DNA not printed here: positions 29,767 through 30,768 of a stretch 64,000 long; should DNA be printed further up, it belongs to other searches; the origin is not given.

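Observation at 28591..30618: myo-inositol-1-phosphate synthase plus CDP-alcohol phosphatidyltransferase pair heading the same operon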

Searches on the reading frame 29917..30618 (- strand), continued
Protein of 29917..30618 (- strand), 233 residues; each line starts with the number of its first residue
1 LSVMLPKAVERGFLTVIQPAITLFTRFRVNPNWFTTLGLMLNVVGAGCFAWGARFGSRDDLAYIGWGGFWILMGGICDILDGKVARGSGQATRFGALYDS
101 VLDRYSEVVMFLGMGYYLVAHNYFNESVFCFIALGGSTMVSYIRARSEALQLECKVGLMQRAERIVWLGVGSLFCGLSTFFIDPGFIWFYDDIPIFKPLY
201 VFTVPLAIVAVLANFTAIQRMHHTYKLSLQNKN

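Call 16: list_cluster_members(proteins=[P0002, P0006, P0007, P0008, P0017, P0023, P0025, P0027, P0028, P0030])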
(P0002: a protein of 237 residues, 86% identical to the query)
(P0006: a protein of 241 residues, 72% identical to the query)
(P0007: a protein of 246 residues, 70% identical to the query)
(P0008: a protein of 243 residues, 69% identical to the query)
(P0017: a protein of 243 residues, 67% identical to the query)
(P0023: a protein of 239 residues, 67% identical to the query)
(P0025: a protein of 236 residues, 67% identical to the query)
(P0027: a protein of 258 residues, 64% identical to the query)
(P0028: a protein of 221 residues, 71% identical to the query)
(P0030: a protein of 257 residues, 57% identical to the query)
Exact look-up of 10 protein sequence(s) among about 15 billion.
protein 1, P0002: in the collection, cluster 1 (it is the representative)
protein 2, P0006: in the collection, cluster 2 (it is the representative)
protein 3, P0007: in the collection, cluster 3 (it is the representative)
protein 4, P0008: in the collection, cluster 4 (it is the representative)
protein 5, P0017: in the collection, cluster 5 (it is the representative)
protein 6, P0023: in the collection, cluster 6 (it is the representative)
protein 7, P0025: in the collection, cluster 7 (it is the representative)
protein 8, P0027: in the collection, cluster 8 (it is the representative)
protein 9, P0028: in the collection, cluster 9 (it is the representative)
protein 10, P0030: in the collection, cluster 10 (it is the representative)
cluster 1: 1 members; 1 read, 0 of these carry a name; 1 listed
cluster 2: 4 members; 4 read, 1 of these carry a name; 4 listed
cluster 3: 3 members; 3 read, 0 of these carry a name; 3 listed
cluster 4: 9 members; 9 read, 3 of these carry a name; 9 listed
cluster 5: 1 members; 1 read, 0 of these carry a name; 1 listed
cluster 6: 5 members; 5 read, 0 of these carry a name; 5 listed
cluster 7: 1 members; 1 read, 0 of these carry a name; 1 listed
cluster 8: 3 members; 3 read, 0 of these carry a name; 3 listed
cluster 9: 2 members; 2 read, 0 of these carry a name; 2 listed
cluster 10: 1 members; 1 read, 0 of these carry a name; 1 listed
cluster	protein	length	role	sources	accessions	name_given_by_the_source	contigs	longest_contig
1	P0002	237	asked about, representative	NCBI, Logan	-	-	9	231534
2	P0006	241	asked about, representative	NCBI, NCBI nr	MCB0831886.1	MAG: CDP-alcohol phosphatidyltransferase family protein [Bacteroidetes bacterium] | CDP-alcohol phosphatidyltransferase family protein [Bacteroidota bacterium]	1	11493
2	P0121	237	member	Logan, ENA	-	-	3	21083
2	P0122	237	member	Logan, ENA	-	-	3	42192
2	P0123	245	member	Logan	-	-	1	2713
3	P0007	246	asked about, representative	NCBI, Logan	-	-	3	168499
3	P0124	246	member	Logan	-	-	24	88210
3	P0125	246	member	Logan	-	-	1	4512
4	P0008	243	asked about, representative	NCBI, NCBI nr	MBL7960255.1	CDP-alcohol phosphatidyltransferase family protein [bacterium]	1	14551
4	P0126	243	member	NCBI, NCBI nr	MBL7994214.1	CDP-alcohol phosphatidyltransferase family protein [bacterium]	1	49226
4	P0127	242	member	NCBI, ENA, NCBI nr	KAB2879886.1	CDP-alcohol phosphatidyltransferase family protein [bacterium] | MAG: CDP-alcohol phosphatidyltransferase family protein [bacterium]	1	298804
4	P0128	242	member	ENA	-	-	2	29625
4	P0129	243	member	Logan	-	-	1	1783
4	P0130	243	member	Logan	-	-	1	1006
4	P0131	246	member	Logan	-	-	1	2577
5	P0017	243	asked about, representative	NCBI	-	-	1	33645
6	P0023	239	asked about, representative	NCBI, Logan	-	-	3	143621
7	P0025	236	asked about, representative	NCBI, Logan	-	-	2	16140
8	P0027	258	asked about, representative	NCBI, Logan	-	-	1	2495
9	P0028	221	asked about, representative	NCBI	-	-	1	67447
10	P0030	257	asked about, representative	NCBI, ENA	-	-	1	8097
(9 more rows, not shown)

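Call 20: find_encoding_contigs(protein=P0127, flank=10000, max_places=2)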
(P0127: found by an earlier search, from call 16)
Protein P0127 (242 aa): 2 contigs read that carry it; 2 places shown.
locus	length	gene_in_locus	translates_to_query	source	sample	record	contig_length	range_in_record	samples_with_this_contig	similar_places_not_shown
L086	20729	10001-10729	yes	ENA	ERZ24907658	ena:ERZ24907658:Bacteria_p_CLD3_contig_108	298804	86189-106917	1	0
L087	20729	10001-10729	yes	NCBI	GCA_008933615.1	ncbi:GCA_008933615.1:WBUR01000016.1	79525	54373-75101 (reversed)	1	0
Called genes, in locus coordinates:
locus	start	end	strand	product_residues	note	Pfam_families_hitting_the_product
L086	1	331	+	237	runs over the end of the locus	PF07505:DUF5131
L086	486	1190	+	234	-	PF01797:Y1_Tnp (faint)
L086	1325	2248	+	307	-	PF01734:Patatin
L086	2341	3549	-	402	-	PF07690:MFS_1, PF12832:MFS_1_like, PF13347:MFS_2 (faint), PF00083:Sugar_tr, PF07690:MFS_1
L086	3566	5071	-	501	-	PF11700:ATG22, PF07690:MFS_1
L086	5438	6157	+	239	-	PF13507:GATase_5, PF07685:GATase_3 (weak), PF01965:DJ-1_PfpI (weak)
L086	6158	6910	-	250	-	PF00588:SpoU_methylase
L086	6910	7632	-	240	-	PF00989:PAS, PF08448:PAS_4, PF13426:PAS_9, PF08447:PAS_3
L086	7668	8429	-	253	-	PF02578:Cu-oxidase_4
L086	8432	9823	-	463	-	PF01545:Cation_efflux, PF16916:ZT_dimer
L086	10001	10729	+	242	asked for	PF01066:CDP-OH_P_transf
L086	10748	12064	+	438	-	PF07994:NAD_binding_5, PF01658:Inos-1-P_synth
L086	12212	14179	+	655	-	PF01590:GAF, PF13185:GAF_2, PF13492:GAF_3, PF07228:SpoIIE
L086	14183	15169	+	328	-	PF20030:bpMoxR, PF07726:AAA_3, PF07728:AAA_5, PF17863:AAA_lid_2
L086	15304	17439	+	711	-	PF00378:ECH_1, PF16113:ECH_2, PF02737:3HCDH_N, PF00725:3HCDH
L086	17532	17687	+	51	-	-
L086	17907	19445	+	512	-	PF00171:Aldedh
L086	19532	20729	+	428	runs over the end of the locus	PF01595:CNNM, PF00571:CBS (faint), PF03471:CorC_HlyC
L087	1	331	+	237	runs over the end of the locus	PF07505:DUF5131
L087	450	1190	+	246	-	PF01797:Y1_Tnp (faint)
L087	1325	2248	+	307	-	PF01734:Patatin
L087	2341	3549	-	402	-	PF07690:MFS_1, PF12832:MFS_1_like, PF13347:MFS_2 (faint), PF00083:Sugar_tr, PF07690:MFS_1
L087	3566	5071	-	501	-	PF11700:ATG22, PF07690:MFS_1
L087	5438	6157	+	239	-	PF13507:GATase_5, PF07685:GATase_3 (weak), PF01965:DJ-1_PfpI (weak)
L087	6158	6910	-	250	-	PF00588:SpoU_methylase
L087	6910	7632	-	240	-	PF00989:PAS, PF08448:PAS_4, PF13426:PAS_9, PF08447:PAS_3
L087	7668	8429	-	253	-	PF02578:Cu-oxidase_4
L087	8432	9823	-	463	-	PF01545:Cation_efflux, PF16916:ZT_dimer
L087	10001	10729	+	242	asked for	PF01066:CDP-OH_P_transf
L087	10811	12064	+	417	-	PF07994:NAD_binding_5, PF01658:Inos-1-P_synth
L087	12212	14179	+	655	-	PF01590:GAF, PF13185:GAF_2, PF13492:GAF_3, PF07228:SpoIIE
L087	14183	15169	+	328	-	PF20030:bpMoxR, PF07726:AAA_3, PF07728:AAA_5, PF17863:AAA_lid_2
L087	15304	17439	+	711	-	PF00378:ECH_1, PF16113:ECH_2, PF02737:3HCDH_N, PF00725:3HCDH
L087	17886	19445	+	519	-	PF00171:Aldedh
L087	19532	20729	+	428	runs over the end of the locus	PF01595:CNNM, PF00571:CBS (faint), PF03471:CorC_HlyC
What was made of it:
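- Tried and rejected: The CLD3 label comes from one ENA contig name (call 20).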

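Call 24: search_protein_families(library=pfam, proteins=[L008:2257-3246:+, L008:4597-5052:+, L008:5059-5436:+, L008:5433-7991:+, L008:8001-9290:+, L008:9299-9919:+, L008:9921-10859:+, L081:6924-7460:+, L081:7445-7954:+, L081:8612-9544:+])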
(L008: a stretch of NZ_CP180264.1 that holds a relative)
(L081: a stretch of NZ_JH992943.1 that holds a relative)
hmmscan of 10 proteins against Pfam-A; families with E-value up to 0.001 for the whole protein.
L008:2257-3246:+ (329 aa): 8 families
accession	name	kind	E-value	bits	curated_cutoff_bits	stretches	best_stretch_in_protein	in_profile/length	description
PF01370.27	Epimerase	-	1.6e-34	119.8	20.9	1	5-227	1-239/240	NAD dependent epimerase/dehydratase family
PF01073.25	3Beta_HSD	-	3.5e-20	72.6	22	1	6-214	1-227/280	3-beta hydroxysteroid dehydrogenase/isomerase family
PF04321.23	RmlD_sub_bind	-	3.8e-19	69.3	27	1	4-240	2-225/287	RmlD substrate binding domain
PF16363.11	GDP_Man_Dehyd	-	5.9e-19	69.1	27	1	6-319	1-332/332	GDP-mannose 4,6 dehydratase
PF07993.18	NAD_binding_4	-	3e-18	66.3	20.1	2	67-174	87-211/258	Male sterility protein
PF13460.12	NAD_binding_10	-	1.1e-16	61.7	27.2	1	9-176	1-152/184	NAD(P)H-binding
PF05368.20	NmrA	-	8.3e-08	32.6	27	1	1-116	1-106/298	NmrA-like family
PF02719.21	Polysacc_synt_2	-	7.8e-07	29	20.2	1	5-124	1-135/293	Polysaccharide biosynthesis protein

L008:4597-5052:+ (151 aa): 1 family
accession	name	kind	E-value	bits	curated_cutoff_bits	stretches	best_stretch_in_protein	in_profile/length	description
PF04608.18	PgpA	-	8e-39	133.2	28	1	6-145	1-140/141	Phosphatidylglycerophosphatase A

L008:5059-5436:+ (125 aa): 1 family
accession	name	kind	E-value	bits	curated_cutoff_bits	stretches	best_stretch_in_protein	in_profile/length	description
PF04138.20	GtrA_DPMS_TM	-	1.5e-16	61.1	26.1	1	12-122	7-117/117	GtrA/DPMS, transmembrane domain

L008:5433-7991:+ (852 aa): 3 families
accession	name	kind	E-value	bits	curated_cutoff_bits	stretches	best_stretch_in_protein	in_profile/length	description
PF18939.6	DUF5686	-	2.2e-58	198.7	39.2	1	135-773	2-655/669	Family of unknown function (DUF5686)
PF13715.12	CarbopepD_reg_2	-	7.8e-20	71.2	32.2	1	32-116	1-88/88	CarboxypepD_reg-like domain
PF13620.12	CarboxypepD_reg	-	2.4e-07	31.5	32.3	1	32-104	2-81/82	Carboxypeptidase regulatory-like domain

L008:8001-9290:+ (429 aa): 2 families
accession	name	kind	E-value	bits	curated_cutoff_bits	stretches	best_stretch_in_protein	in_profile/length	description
PF16117.10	DUF4833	-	1.6e-48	164.9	23.1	1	287-424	1-136/138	Domain of unknown function (DUF4833)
PF01066.26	CDP-OH_P_transf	-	2.6e-17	64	22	1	30-168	3-127/152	CDP-alcohol phosphatidyltransferase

L008:9299-9919:+ (206 aa): 1 family
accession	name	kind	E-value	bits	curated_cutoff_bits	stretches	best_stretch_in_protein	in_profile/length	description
PF04116.19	FA_hydroxylase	-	7.2e-18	65.7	31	1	63-200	2-131/132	Fatty acid hydroxylase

L008:9921-10859:+ (312 aa): 2 families
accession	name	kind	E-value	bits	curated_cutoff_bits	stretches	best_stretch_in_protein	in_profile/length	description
PF14378.12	PAP2_3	-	2e-24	86.9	27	1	119-288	22-188/190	PAP2 superfamily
PF01569.27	PAP2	-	1e-05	25.7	27.2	1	216-298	47-127/130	PAP2 superfamily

L081:6924-7460:+ (178 aa): 1 family
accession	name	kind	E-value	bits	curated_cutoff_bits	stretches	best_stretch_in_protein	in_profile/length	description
PF04608.18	PgpA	-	6.8e-43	146.4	28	1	32-173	2-140/141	Phosphatidylglycerophosphatase A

L081:7445-7954:+ (169 aa): 1 family
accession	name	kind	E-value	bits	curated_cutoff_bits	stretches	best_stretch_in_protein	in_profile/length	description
PF04138.20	GtrA_DPMS_TM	-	2.5e-14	53.9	26.1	1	30-152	8-116/117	GtrA/DPMS, transmembrane domain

L081:8612-9544:+ (310 aa): 2 families
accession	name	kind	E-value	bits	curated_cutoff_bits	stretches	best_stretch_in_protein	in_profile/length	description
PF14378.12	PAP2_3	-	1.9e-20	73.9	27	1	118-286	26-189/190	PAP2 superfamily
PF01569.27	PAP2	-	0.00036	20.7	27.2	1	195-287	47-120/130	PAP2 superfamily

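Call 26: find_encoding_contigs(protein=P0023, flank=9000, max_places=1)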
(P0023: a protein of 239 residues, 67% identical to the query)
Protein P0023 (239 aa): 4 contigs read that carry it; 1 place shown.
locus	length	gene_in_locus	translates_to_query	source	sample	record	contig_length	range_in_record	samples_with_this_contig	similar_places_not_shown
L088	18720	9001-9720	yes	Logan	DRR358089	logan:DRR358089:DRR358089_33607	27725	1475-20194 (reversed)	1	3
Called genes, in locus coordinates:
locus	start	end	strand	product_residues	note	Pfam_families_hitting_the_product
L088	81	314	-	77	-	-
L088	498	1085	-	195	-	-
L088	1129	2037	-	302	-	PF03547:Mem_trans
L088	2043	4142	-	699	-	-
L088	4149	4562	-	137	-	PF07007:LprI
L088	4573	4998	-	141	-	PF00903:Glyoxalase (weak), PF12681:Glyoxalase_2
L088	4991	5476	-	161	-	PF09990:DUF2231 (weak)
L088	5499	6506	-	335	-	PF08240:ADH_N, PF01262:AlaDh_PNT_C (weak), PF00107:ADH_zinc_N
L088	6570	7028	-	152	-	-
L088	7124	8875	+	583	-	PF00092:VWA, PF13519:VWA_2 (weak), PF20782:TssR_VWA (weak), PF25106:VWA_4, PF03783:CsgG (weak)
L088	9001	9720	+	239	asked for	PF01066:CDP-OH_P_transf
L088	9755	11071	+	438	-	PF07994:NAD_binding_5, PF01658:Inos-1-P_synth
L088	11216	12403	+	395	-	PF00275:EPSP_synthase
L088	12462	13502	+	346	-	PF01408:GFO_IDH_MocA, PF02894:GFO_IDH_MocA_C, PF22725:GFO_IDH_MocA_C3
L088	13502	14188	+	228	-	PF01966:HD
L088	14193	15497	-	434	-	PF01595:CNNM, PF00571:CBS (faint), PF03471:CorC_HlyC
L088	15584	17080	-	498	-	PF00171:Aldedh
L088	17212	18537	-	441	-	PF04151:PPC, PF01223:Endonuclease_NS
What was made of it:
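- In L088 the pair is followed by unrelated genes (EPSP-synthase-like, GFO_IDH_MocA, HD) (call 26).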

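Call 27: find_encoding_contigs(protein=P0026, flank=9000, max_places=1)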
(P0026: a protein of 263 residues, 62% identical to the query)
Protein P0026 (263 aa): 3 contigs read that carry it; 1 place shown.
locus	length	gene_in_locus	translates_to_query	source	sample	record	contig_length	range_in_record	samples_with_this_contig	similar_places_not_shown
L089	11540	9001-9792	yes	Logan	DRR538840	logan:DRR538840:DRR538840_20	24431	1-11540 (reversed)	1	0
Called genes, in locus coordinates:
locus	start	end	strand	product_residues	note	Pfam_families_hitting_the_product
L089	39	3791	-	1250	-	PF00072:Response_reg, PF13426:PAS_9, PF08448:PAS_4, PF00989:PAS, PF13426:PAS_9, PF08447:PAS_3, PF13426:PAS_9, PF00989:PAS, +11 more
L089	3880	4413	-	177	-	PF06172:Cupin_5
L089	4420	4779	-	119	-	PF02311:AraC_binding (faint), PF07883:Cupin_2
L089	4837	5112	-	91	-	-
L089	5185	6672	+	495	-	PF00171:Aldedh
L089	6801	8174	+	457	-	PF00202:Aminotran_3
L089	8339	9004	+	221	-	PF00590:TP_methylase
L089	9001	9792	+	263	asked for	PF01066:CDP-OH_P_transf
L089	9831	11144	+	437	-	PF07994:NAD_binding_5, PF01658:Inos-1-P_synth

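Call 37: search_solved_structures(query=A1, max_evalue=0.01, show_alignments=4)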
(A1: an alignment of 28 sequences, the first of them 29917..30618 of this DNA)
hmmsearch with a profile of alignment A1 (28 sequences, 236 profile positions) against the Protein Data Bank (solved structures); distinct sequences matched with E-value up to 0.01: 14.
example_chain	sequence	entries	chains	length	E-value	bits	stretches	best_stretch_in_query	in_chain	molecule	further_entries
6h53_A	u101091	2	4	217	1.3e-22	83.6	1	8-170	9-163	CDP-diacylglycerol--inositol 3-phosphatidyltransferase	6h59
6h5a_A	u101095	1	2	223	1.5e-22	83.4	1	8-170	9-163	CDP-diacylglycerol--inositol 3-phosphatidyltransferase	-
6wm5_A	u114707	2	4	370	8e-20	74.5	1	9-171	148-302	AfCTD-Phosphatidylinositol-phosphate synthase (PIPS) fusion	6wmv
5d92_D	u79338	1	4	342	1.5e-19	73.5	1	4-176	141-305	AF2299 protein,Phosphatidylinositol synthase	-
5d91_A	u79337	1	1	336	5.5e-19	71.7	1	10-176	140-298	AF2299 protein,Phosphatidylinositol synthase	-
4o6m_A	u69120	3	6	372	3.5e-15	59.3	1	18-142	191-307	AF2299, a CDP-alcohol phosphotransferase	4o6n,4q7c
8gyw_B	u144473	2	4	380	4.1e-10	42.7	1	20-114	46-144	Choline/ethanolaminephosphotransferase 1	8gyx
4mnd_A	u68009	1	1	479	6.6e-09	38.7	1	16-187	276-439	CTP L-myo-inositol-1-phosphate cytidylyltransferase/CDP-L-myo-inositol myo-inositolphospho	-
9uet_A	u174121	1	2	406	1.5e-06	31.1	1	26-113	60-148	Cholinephosphotransferase 1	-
8ero_A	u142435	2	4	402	1.5e-06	31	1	26-111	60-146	Cholinephosphotransferase 1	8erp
8urt_A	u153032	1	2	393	0.00023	23.9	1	24-229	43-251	Cholinephosphotransferase 1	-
8ul9_A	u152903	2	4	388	0.00024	23.8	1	24-229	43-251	Cholinephosphotransferase 1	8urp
7pow_A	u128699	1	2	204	0.00053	22.7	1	67-176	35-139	CDP-diacylglycerol--serine O-phosphatidyltransferase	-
7b1k_A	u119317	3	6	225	0.00086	22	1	68-176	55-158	CDP-diacylglycerol--serine O-phosphatidyltransferase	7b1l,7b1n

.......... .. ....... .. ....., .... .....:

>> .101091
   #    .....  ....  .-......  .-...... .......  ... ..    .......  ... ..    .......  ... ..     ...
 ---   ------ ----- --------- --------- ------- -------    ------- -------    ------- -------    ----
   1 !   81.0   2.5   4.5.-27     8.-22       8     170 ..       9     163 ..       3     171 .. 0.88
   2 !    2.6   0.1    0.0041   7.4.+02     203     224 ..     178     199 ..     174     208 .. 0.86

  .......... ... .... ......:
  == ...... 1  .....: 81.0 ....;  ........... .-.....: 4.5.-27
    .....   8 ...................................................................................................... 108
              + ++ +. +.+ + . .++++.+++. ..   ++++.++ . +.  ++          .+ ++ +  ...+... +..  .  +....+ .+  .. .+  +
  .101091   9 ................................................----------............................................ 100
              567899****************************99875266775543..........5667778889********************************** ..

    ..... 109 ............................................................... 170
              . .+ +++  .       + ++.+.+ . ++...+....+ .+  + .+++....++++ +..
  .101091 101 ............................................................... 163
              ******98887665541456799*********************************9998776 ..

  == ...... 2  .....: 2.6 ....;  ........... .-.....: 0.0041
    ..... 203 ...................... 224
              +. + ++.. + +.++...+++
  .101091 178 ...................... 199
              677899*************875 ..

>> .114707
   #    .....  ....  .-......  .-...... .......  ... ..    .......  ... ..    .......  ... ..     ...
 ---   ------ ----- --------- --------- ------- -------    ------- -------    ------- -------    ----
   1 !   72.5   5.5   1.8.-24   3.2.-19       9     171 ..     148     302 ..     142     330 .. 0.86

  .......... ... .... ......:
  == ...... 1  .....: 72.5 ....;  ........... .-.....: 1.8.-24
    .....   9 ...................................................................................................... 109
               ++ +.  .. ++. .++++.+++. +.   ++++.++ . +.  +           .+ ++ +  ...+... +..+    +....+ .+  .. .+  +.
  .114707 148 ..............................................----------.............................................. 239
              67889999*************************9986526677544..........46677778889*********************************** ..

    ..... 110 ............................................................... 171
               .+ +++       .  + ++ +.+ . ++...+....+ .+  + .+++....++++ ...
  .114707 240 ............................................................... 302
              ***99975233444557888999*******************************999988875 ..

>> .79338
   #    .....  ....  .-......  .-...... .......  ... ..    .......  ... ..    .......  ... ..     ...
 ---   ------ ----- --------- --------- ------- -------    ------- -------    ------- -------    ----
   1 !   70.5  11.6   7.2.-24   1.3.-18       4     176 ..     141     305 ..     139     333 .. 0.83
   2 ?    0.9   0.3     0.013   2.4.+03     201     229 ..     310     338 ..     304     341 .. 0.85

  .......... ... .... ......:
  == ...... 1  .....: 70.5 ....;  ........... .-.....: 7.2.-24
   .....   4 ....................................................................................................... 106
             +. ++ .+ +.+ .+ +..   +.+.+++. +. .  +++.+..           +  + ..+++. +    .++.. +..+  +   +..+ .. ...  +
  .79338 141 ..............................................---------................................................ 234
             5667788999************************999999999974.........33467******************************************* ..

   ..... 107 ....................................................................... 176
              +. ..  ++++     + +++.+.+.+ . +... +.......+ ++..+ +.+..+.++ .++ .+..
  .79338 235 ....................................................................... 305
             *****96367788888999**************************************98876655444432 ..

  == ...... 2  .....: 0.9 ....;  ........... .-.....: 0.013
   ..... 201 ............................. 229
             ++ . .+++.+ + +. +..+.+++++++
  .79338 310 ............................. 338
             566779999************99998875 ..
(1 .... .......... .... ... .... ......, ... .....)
